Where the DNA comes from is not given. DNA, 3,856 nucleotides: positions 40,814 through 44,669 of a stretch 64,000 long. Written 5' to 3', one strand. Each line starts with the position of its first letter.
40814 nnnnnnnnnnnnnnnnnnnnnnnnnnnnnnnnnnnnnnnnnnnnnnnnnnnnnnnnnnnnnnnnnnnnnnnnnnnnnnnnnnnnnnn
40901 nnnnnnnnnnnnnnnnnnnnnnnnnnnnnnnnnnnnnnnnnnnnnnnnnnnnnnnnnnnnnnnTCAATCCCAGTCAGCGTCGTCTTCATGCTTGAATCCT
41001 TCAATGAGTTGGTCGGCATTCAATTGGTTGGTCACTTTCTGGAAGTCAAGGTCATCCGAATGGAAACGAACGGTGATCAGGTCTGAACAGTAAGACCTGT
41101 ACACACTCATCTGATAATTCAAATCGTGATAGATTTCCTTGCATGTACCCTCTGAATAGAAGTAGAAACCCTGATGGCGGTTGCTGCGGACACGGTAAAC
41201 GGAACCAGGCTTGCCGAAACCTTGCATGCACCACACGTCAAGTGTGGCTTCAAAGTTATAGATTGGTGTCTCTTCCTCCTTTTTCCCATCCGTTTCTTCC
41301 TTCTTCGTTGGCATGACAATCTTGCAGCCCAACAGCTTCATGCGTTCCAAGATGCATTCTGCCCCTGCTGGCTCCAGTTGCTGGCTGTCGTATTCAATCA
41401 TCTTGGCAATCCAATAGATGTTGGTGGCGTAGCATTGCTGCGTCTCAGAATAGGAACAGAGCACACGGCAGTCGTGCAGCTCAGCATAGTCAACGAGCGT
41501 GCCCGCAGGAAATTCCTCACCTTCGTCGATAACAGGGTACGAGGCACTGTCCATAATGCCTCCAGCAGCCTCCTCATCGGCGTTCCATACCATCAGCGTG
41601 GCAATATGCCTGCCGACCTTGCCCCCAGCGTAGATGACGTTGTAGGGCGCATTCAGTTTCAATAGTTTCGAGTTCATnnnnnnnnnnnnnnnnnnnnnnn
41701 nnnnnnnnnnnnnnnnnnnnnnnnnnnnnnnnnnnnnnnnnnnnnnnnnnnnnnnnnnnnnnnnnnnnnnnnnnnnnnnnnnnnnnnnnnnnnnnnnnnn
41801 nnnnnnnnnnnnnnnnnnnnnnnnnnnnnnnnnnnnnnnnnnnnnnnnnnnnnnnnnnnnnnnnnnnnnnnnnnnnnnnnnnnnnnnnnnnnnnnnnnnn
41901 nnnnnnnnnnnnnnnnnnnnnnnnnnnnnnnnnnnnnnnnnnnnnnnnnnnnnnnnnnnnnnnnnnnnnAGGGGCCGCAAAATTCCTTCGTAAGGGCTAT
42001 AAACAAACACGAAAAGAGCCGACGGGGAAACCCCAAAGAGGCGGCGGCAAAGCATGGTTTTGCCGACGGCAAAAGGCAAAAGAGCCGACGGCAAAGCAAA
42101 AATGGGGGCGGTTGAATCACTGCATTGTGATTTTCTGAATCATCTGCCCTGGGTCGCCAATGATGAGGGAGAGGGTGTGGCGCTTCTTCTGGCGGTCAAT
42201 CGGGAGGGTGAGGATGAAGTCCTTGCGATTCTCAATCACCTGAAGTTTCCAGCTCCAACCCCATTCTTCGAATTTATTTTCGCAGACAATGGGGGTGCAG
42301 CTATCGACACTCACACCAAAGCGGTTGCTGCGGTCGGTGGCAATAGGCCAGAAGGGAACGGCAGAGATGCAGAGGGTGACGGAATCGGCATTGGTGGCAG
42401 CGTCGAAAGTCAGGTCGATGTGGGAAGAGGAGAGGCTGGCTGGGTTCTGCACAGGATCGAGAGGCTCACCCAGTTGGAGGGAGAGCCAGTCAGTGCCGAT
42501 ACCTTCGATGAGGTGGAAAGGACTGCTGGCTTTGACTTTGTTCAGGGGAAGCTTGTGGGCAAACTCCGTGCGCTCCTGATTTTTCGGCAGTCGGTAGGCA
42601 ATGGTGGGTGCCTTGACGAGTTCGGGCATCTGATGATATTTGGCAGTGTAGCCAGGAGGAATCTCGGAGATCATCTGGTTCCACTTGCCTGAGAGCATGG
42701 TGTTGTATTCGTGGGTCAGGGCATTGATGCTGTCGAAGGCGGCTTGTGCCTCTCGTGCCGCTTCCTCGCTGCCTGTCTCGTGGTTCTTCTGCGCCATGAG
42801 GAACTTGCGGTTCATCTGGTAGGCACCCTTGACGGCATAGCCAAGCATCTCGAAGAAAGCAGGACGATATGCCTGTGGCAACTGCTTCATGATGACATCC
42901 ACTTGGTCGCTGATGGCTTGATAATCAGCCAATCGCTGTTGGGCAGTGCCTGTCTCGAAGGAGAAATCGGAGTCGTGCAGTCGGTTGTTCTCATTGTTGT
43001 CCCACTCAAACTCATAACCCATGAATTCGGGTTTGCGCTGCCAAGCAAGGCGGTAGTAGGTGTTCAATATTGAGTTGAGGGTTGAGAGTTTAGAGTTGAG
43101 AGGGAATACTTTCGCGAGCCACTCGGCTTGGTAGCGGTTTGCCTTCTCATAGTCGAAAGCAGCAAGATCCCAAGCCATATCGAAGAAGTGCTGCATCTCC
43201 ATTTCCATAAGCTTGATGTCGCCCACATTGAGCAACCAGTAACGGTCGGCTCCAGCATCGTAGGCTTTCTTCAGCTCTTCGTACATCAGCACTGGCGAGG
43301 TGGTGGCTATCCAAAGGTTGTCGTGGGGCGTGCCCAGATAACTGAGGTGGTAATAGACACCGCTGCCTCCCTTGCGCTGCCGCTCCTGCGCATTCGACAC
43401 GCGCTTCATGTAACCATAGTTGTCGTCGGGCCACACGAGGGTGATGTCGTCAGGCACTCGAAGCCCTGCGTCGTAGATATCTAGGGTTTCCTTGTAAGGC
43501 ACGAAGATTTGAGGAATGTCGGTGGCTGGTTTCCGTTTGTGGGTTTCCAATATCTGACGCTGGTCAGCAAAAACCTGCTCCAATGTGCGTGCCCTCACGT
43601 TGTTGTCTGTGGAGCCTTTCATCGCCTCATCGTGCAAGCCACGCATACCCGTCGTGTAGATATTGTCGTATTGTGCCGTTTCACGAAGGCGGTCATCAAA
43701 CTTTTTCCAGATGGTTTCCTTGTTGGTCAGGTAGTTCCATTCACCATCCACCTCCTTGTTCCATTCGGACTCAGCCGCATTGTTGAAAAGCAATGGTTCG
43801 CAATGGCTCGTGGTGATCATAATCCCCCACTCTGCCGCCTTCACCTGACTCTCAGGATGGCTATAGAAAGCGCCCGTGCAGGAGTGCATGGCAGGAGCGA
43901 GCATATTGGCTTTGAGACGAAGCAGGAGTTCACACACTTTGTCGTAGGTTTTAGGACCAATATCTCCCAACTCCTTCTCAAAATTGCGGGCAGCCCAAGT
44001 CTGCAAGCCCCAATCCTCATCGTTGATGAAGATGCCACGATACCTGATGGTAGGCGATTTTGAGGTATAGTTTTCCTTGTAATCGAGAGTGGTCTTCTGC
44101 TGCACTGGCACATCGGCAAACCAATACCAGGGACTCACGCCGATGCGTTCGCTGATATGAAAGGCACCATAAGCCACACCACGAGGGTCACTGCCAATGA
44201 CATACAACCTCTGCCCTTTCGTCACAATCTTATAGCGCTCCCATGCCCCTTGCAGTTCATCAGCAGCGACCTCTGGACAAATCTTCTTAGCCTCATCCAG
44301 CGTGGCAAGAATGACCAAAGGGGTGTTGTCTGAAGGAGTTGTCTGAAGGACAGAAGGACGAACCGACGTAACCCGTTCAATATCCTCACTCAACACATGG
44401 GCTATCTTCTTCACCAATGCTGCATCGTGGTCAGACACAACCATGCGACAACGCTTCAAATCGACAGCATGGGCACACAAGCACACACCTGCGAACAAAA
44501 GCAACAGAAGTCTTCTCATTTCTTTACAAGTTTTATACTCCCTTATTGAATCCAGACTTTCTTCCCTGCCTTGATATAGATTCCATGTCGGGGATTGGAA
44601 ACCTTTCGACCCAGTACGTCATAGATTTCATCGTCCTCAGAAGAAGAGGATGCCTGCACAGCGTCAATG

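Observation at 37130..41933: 4,756-bp four-gene cassette bounded by 48-nt direct repeats splits a pair of GH115 paralogs: candidate integrated mini-replicon with no recombinase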

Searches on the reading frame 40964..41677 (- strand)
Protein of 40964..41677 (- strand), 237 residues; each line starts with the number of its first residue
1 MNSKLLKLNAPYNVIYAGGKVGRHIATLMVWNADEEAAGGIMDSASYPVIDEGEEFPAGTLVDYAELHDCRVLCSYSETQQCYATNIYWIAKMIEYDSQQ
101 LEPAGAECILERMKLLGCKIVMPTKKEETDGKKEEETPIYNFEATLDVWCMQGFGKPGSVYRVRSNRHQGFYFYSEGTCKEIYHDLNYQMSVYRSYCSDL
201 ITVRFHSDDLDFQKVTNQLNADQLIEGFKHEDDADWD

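Call 9: search_protein_families(library=pfam, proteins=[window:40964-41677:-], max_evalue=0.1)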
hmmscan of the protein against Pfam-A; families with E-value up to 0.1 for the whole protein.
window:40964-41677:- (237 aa): 0 families

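Call 10: search_protein_families(library=phrogs, proteins=[window:40964-41677:-], max_evalue=0.1)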
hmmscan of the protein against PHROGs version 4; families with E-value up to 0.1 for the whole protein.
window:40964-41677:- (237 aa): 0 families

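Call 11: search_protein_families(library=ncbifam, proteins=[window:40964-41677:-], max_evalue=0.1)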
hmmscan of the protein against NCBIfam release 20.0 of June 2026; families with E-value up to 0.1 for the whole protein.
window:40964-41677:- (237 aa): 0 families

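Call 52: find_homologous_proteins(query=window:40964-41677:-)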
Query window:40964-41677:- (237 aa): 267 proteins with E <= 0.001 among 337 candidates; the best 120 are listed.
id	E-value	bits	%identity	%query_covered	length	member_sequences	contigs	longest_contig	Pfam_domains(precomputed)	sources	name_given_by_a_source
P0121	3.1e-161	552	99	100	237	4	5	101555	-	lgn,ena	-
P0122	2.9e-148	510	90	100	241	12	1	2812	-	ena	-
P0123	5.3e-138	476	88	100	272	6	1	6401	-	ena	-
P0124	2.5e-117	409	73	100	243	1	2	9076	-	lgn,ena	-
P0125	1.2e-114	400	73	100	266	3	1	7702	-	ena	-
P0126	1.8e-113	396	72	100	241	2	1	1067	-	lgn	-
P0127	4.5e-113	395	73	100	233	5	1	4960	-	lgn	-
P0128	3.9e-112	392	70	100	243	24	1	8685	-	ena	-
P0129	2.6e-111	389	72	100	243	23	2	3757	-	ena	-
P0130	3.3e-110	385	71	100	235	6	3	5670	-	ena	-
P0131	4.7e-109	382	70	100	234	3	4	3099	-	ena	-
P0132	1.2e-106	374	68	100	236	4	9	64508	-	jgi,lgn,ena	-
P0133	7.4e-106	371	69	100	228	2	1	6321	-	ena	-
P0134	1.2e-104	367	72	98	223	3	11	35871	-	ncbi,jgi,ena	jgi:hypothetical protein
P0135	1.7e-104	367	70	100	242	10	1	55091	-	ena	-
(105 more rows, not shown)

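Call 71: search_protein_families(library=padloc, proteins=[window:40964-41677:-], max_evalue=0.01)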
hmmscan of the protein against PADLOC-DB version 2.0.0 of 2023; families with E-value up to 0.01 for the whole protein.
window:40964-41677:- (237 aa): 0 families

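Call 75: search_solved_structures(query=A4, max_evalue=10)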
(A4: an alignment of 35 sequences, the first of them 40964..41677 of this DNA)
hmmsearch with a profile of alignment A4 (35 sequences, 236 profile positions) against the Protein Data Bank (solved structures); distinct sequences matched with E-value up to 10: 4.
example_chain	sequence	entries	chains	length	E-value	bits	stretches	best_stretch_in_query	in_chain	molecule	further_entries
9gb5_I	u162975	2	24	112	0.45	13.5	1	149-227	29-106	gp50 - Portal adaptor protein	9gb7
4m63_A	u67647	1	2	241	0.86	12.6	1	118-196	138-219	T3SS2 effector VopL nucleation of actin polymerization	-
31mr_B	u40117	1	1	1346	0.93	12.5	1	153-185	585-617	Cell envelope proteinase A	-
7edd_A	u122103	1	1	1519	1.1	12.3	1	153-185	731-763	C5a peptidase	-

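Call 106: find_related_loci(query=A4, collection=viral_contigs, flank=8000)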
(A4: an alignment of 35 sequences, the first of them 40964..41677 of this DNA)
Query A4 (237 aa) in viral_contigs; peptide patterns used: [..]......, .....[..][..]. (x = any residue, [..] = any of these).
144 stretches matched a pattern, but none encodes a relative of the query by tblastn (E <= 1e-3).

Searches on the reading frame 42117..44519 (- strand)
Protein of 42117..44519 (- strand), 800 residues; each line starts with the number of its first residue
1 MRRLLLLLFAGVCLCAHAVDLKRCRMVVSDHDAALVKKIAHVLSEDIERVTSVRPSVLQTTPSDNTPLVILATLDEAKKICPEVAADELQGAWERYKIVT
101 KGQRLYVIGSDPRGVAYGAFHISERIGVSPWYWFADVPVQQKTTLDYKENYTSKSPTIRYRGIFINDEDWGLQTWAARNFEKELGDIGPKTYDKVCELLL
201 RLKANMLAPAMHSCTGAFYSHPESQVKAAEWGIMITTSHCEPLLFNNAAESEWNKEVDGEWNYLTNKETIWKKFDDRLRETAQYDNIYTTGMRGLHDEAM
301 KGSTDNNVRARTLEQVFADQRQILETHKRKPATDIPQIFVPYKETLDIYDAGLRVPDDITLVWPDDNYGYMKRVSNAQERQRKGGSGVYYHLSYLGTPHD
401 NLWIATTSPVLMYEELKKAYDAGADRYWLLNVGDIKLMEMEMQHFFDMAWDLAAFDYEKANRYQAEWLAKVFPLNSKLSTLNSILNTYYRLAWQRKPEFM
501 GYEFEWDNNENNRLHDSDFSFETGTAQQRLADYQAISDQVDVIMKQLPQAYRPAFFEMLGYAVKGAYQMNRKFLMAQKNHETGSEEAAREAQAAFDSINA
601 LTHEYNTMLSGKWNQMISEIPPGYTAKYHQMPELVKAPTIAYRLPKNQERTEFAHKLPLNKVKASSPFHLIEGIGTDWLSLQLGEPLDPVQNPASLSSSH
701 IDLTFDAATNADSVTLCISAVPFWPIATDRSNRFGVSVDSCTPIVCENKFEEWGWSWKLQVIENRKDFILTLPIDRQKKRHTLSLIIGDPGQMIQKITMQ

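Call 9: search_protein_families(library=pfam, proteins=[window:42117-44519:-], max_evalue=0.1)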
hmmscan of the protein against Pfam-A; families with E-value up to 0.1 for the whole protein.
window:42117-44519:- (800 aa): 3 families
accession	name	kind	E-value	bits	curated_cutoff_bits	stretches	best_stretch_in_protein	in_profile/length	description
PF15979.11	Glyco_hydro_115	-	1.3e-123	413.2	27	1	154-499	2-335/335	Glycosyl hydrolase family 115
PF03648.19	Glyco_hydro_67N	-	7.6e-05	23.4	24.3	1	32-121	29-119/120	Glycosyl hydrolase family 67 N-terminus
PF17829.7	GH115_C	-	0.00033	21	24.1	1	689-799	44-158/172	Glycosyl hydrolase family 115 C-terminal domain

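Call 23: find_encoding_contigs(protein=window:42117-44519:-, flank=8000, max_places=10)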
Protein window:42117-44519:- (800 aa): 4 contigs read that carry it; 1 place shown.
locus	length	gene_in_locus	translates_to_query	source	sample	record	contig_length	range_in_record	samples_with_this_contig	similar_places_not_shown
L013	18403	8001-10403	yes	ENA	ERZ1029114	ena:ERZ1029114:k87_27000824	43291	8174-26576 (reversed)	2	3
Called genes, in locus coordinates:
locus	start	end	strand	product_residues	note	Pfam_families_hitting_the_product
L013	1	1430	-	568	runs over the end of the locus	PF05547:Peptidase_M6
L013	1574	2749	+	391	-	PF14415:DUF4424 (faint), PF13308:YARHG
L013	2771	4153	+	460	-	PF02230:Abhydrolase_2, PF00326:Peptidase_S9 (weak)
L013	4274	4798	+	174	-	PF04542:Sigma70_r2, PF08281:Sigma70_r4_2, PF04545:Sigma70_r4 (weak)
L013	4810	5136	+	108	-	-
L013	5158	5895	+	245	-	-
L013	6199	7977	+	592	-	PF02230:Abhydrolase_2, PF00326:Peptidase_S9 (faint), PF17957:Big_7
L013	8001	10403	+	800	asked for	PF15979:Glyco_hydro_115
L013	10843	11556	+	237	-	-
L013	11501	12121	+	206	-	-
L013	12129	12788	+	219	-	-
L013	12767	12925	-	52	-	-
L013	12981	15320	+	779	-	-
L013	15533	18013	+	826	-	PF15979:Glyco_hydro_115, PF17829:GH115_C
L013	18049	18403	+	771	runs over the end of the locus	PF13287:Fn3_assoc, PF13290:CHB_HEX_C_1, PF08757:CotH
